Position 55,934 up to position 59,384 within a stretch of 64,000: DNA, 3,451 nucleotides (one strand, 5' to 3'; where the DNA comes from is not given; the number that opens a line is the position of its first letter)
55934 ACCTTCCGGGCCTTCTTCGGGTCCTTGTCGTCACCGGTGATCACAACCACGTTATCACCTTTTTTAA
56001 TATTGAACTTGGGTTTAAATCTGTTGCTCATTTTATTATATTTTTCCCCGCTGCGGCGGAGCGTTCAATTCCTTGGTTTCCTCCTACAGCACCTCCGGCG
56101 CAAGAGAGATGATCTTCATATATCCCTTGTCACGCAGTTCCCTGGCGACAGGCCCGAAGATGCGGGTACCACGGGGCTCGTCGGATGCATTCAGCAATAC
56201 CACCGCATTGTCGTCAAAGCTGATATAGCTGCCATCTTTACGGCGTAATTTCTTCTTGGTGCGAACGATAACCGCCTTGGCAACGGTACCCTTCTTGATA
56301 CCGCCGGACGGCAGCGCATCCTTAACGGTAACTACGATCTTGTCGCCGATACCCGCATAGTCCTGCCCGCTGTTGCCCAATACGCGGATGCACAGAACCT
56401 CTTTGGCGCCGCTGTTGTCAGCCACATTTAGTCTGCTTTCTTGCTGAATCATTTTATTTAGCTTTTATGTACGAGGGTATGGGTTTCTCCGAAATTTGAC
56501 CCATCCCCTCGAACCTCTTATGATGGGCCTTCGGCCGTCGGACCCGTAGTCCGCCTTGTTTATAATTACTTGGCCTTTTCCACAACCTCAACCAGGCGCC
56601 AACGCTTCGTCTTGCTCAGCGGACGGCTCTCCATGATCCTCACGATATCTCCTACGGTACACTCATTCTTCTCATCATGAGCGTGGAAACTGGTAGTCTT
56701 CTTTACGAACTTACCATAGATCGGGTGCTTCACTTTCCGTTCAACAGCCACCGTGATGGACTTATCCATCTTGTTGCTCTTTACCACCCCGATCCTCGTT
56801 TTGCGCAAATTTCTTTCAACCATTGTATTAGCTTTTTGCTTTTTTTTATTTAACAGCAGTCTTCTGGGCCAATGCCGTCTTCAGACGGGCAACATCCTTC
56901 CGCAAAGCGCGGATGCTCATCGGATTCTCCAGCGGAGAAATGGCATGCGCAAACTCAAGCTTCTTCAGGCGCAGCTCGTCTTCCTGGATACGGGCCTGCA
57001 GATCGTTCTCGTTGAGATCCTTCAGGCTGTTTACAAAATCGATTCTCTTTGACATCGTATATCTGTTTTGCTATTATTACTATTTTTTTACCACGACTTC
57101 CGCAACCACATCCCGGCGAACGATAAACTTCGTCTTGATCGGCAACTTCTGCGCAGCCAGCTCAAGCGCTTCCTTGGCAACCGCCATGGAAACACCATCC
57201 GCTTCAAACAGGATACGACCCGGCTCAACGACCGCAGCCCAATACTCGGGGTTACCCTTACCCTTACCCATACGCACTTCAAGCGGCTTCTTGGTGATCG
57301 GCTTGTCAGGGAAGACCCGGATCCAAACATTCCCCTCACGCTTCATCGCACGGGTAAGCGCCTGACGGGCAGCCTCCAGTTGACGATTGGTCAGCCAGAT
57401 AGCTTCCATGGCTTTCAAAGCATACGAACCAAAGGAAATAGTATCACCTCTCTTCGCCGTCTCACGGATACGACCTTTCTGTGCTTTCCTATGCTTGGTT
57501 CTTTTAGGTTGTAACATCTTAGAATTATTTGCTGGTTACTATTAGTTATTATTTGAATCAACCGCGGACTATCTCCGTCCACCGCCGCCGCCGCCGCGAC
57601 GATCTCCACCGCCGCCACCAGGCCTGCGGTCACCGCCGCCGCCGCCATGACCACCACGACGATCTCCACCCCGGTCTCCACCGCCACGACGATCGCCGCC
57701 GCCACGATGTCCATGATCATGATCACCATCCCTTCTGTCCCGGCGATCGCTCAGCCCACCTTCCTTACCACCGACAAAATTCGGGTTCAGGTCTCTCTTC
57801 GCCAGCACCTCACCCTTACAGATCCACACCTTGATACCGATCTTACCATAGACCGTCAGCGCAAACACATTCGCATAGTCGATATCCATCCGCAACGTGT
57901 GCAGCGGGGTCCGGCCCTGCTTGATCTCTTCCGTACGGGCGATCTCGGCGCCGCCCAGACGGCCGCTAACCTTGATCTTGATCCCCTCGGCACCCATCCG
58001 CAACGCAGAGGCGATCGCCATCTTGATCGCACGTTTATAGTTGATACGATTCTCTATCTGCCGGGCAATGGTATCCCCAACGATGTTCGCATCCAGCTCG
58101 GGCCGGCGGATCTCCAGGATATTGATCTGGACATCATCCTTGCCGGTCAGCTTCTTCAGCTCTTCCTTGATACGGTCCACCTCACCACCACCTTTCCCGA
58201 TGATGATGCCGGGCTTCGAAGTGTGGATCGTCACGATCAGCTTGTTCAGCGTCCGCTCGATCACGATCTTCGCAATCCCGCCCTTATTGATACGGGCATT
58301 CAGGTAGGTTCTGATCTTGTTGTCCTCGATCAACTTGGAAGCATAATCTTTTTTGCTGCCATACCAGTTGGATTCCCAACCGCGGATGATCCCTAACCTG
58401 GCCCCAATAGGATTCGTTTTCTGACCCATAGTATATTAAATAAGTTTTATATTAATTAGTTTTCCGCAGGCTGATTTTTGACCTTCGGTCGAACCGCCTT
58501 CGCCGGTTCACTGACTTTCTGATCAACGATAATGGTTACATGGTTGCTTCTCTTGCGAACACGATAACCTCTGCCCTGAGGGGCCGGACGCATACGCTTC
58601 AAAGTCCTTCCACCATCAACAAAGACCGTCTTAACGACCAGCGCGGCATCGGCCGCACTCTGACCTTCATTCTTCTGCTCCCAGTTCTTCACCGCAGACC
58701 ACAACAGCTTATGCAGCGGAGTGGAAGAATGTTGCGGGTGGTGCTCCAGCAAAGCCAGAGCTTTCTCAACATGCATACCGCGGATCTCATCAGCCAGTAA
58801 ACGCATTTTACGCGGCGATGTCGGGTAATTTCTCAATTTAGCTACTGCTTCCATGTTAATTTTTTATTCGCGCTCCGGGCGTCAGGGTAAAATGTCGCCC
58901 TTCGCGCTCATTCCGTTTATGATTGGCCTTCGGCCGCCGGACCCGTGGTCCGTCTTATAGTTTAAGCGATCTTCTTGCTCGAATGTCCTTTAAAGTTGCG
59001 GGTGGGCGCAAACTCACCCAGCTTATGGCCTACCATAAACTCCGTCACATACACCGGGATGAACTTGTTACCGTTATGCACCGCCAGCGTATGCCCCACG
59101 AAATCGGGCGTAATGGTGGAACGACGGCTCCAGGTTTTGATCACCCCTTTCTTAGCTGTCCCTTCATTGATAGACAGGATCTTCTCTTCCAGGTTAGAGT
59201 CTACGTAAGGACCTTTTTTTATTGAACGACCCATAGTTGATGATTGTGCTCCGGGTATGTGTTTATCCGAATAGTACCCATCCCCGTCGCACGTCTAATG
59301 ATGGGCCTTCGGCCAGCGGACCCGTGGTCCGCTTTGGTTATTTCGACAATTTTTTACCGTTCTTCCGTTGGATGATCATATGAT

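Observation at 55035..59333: Undescribed ~87-nt three-hairpin element repeated in the spacers of the S10-spc ribosomal operon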

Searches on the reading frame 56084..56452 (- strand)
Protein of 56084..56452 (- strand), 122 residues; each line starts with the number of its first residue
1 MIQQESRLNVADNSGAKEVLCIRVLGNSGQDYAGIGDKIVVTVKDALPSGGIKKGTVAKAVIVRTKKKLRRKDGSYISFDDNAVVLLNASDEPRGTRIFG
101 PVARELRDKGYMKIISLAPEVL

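Call 46: find_encoding_contigs(protein=window:56084-56452:-, flank=4000, max_places=10)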
Protein window:56084-56452:- (122 aa): 22 contigs read that carry it; 10 places shown.
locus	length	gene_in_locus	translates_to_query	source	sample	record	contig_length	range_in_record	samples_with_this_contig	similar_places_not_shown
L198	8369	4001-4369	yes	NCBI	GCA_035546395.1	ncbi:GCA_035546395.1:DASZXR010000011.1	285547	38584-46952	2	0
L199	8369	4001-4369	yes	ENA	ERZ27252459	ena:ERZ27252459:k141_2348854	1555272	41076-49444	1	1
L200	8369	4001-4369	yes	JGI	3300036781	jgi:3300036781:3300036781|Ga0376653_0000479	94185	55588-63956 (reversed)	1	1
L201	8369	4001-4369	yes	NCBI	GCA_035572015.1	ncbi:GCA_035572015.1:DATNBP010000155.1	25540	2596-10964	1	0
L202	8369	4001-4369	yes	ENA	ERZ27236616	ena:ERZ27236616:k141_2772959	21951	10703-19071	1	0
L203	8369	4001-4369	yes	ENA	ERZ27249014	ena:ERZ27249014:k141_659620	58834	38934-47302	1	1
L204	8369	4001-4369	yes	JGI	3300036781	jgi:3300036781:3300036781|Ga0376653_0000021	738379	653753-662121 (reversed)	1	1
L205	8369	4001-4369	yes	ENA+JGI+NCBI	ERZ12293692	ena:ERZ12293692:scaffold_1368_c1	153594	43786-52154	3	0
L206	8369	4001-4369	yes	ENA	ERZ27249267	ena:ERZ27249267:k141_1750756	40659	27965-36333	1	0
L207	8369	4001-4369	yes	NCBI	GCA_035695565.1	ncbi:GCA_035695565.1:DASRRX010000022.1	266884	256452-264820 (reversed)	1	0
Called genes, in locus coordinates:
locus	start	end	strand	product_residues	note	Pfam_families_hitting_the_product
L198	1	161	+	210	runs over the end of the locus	PF00573:Ribosomal_L4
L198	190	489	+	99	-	PF00276:Ribosomal_L23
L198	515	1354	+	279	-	PF00181:Ribosomal_L2_N, PF03947:Ribosomal_L2_C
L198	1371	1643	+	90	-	PF00203:Ribosomal_S19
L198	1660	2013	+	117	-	PF00237:Ribosomal_L22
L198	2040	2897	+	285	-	PF05316:VAR1 (faint), PF07650:KH_2, PF00189:Ribosomal_S3_C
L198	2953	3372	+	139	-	PF00252:Ribosomal_L16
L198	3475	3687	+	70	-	PF00831:Ribosomal_L29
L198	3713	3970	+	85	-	PF00366:Ribosomal_S17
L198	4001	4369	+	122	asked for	PF00238:Ribosomal_L14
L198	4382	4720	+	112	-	PF17136:ribosomal_L24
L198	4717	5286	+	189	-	PF00281:Ribosomal_L5, PF00673:Ribosomal_L5_C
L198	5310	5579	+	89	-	PF00253:Ribosomal_S14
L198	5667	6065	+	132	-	PF00410:Ribosomal_S8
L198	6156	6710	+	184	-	PF00347:Ribosomal_L6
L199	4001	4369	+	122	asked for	PF00238:Ribosomal_L14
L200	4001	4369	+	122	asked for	PF00238:Ribosomal_L14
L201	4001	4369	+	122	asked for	PF00238:Ribosomal_L14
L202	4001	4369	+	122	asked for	PF00238:Ribosomal_L14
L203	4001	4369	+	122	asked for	PF00238:Ribosomal_L14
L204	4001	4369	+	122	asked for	PF00238:Ribosomal_L14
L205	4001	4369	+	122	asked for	PF00238:Ribosomal_L14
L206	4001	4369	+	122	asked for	PF00238:Ribosomal_L14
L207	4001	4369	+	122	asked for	PF00238:Ribosomal_L14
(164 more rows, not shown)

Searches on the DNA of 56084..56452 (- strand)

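Call 47: search_with_rna_model(model_id=R1, sources=[L198, L199, L200, L201, L202, L203, L204, L205, L206, L207], max_evalue=1)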
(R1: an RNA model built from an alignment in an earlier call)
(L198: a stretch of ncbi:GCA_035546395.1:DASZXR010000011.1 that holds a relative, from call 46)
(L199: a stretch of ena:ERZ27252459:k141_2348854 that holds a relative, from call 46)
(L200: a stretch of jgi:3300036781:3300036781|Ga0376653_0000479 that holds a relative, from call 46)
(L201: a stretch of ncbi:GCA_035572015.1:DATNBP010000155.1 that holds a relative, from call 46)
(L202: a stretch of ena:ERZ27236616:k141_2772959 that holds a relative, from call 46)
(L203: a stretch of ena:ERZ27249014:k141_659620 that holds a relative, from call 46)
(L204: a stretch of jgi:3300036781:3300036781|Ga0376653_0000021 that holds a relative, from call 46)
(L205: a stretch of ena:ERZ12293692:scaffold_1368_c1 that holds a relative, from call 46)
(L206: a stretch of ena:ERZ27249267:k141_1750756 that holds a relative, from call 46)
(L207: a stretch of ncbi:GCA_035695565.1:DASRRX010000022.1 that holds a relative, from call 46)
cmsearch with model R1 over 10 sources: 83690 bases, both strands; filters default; matches with E-value up to 1: 15.
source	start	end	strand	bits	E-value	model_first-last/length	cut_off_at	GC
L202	5429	5523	+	89.9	6.2e-21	1-95/95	no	0.63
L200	1117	1210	+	88.2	1.6e-20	1-95/95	no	0.57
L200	5327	5420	+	86.9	3.5e-20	1-95/95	no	0.63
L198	7867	7959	+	84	1.9e-19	1-95/95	no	0.65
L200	3895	3987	+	80.8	1.1e-18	1-95/95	no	0.56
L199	96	191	+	74.3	4.8e-17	1-95/95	no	0.57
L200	1496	1592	+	66.4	4.3e-15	1-95/95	no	0.58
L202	4400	4492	+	54.3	4.6e-12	1-95/95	no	0.56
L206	3836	3987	+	53.1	9.1e-12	1-95/95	no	0.58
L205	1585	1680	+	46.3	4.3e-10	1-95/95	no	0.55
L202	1565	1659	+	46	5.2e-10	1-95/95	no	0.53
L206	3443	3532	+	28.7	1e-05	1-95/95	no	0.49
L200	1941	1997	+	17.6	0.0063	1-95/95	no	0.53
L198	5584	5652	-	14.5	0.036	1-95/95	no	0.42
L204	8062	8117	+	10.6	0.35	1-95/95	no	0.45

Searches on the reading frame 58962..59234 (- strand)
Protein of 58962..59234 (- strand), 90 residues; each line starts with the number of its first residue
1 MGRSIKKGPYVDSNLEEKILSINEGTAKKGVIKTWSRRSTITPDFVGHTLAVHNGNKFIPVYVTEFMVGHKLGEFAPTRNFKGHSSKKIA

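Call 16: find_related_loci(query=window:58962-59234:-, collection=metagenome_contigs, flank=6000)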
Query window:58962-59234:- (90 aa) in metagenome_contigs; peptide patterns used: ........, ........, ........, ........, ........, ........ (x = any residue, [..] = any of these).
598 stretches matched a pattern (row limit reached: there are more); 598 encode a relative of the query (tblastn E <= 1e-3); the best 80 are kept; 80 distinct loci.
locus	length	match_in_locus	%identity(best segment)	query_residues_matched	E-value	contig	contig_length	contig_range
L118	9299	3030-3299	90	1-90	1e-52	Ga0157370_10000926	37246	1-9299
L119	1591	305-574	88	1-90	5e-53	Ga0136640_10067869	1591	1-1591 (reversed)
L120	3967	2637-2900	91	1-88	2e-51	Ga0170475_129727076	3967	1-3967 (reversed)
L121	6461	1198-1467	84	1-90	3e-51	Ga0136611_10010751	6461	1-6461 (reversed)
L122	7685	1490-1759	87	1-90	1e-50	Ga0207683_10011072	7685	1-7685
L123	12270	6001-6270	86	1-90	2e-50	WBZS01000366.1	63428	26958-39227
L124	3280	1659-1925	84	1-89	4e-50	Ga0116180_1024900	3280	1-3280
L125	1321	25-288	89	1-88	8e-52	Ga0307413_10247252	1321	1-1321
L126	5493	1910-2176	85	1-89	2e-49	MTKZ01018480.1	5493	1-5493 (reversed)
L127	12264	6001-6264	86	1-88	2e-49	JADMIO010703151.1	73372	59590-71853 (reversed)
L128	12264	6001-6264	85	1-88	1e-49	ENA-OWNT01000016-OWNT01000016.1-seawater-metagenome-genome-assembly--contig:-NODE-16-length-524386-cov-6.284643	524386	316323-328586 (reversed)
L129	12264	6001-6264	84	1-88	2e-49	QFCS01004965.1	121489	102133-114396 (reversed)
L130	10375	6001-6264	84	1-88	5e-49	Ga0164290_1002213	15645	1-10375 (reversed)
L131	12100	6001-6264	84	1-88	3e-49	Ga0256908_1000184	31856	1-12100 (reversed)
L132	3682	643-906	84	1-88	4e-48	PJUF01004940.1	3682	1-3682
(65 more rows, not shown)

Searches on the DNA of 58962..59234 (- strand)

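Call 28: search_with_rna_model(model_id=R1, sources=[L118, L119, L120, L121, L122, L123, L124, L125, L126, L127, L128, L129, L130, L131, L132, L133, L134, L135, L136, L137, L138, L139, L140, L141, L142, L143, L144, L145, L146, L147, L148, L149, L150, L151, L152, L153, L154, L155, L156, L157, L158, L159, L160, L161, L162, L163, L164, L165, L166, L167, L168, L169, L170, L171, L172, L173, L174, L175, L176, L177, L178, L179, L180, L181, L182, L183, L184, L185, L186, L187, L188, L189, L190, L191, L192, L193, L194, L195, L196, L197], max_evalue=1)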
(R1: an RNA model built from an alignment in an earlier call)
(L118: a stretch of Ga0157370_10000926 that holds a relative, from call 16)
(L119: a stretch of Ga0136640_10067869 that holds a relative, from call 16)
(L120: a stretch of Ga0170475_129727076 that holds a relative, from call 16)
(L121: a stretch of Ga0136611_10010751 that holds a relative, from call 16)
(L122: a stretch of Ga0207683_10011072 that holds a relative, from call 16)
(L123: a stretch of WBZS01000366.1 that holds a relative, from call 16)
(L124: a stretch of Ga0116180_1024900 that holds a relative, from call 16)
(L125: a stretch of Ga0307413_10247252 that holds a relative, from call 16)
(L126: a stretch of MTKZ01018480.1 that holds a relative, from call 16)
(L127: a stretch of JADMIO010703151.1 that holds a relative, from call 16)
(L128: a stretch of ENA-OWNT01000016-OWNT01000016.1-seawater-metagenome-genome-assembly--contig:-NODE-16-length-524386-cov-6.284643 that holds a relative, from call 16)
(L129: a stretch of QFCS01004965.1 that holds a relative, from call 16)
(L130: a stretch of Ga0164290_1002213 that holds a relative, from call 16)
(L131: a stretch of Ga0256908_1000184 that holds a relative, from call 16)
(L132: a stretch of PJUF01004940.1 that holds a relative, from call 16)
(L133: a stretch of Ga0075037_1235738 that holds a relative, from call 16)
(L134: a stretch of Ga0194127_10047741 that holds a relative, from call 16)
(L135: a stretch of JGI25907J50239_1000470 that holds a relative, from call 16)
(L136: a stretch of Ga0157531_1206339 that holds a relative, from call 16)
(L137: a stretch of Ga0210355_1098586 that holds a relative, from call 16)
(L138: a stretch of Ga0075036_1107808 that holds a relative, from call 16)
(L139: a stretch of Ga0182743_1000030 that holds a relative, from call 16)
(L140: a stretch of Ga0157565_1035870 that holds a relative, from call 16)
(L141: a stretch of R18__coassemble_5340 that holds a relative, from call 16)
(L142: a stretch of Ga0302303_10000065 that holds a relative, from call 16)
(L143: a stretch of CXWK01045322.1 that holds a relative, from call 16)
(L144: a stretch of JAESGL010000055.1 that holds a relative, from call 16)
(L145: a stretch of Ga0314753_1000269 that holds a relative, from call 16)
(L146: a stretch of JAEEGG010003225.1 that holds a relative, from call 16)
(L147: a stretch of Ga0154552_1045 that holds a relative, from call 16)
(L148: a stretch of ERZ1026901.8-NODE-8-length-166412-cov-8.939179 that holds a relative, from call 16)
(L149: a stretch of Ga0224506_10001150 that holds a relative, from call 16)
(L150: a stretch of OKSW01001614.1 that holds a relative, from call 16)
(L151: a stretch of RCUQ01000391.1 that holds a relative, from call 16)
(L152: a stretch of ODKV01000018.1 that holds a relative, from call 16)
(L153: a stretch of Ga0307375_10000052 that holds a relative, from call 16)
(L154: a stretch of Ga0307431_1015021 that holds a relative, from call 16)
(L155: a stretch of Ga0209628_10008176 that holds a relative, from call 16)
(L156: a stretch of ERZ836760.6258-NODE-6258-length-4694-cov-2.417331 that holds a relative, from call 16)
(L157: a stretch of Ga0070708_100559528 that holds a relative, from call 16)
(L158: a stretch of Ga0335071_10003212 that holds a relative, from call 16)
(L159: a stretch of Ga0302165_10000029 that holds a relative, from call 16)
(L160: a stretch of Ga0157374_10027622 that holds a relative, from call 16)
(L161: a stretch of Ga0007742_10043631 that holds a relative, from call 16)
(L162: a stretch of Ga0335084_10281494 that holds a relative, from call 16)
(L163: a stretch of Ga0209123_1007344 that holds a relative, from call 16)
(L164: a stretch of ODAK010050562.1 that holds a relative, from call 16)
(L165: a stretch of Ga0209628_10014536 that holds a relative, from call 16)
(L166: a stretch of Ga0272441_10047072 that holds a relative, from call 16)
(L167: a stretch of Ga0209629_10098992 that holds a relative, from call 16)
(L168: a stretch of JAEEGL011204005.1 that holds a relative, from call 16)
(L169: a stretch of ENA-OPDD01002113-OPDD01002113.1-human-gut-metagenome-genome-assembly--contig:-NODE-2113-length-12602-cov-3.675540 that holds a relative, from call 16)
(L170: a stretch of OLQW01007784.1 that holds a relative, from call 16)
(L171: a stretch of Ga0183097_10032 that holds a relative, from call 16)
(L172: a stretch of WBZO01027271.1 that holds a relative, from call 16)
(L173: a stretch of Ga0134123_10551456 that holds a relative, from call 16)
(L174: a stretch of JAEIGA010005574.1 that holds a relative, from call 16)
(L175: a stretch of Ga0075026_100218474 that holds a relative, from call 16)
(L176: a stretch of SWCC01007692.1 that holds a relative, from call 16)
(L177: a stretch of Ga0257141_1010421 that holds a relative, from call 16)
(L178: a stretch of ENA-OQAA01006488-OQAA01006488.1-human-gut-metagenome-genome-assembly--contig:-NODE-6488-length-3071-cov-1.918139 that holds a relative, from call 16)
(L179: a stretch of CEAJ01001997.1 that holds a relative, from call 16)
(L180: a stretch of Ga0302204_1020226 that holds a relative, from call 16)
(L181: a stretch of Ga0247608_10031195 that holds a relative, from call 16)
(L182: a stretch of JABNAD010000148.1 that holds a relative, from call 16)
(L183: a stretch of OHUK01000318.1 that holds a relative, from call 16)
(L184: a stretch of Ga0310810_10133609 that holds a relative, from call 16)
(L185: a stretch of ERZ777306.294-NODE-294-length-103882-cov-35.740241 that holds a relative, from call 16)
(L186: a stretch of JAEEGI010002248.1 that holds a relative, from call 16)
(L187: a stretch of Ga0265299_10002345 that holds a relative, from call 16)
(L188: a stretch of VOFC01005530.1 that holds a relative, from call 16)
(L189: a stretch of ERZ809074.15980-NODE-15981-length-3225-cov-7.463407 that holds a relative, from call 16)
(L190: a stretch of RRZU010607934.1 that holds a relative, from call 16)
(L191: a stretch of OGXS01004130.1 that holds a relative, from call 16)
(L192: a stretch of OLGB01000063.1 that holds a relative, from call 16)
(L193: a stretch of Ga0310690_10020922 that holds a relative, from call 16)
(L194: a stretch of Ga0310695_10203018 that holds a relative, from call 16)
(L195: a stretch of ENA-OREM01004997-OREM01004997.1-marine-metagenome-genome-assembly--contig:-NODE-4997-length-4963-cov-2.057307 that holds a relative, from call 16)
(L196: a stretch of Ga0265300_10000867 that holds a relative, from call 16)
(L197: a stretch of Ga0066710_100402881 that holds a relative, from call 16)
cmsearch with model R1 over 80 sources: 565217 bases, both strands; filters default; matches with E-value up to 1: 1.
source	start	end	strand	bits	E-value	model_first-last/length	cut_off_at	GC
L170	814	898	+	17.4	0.045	1-95/95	no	0.39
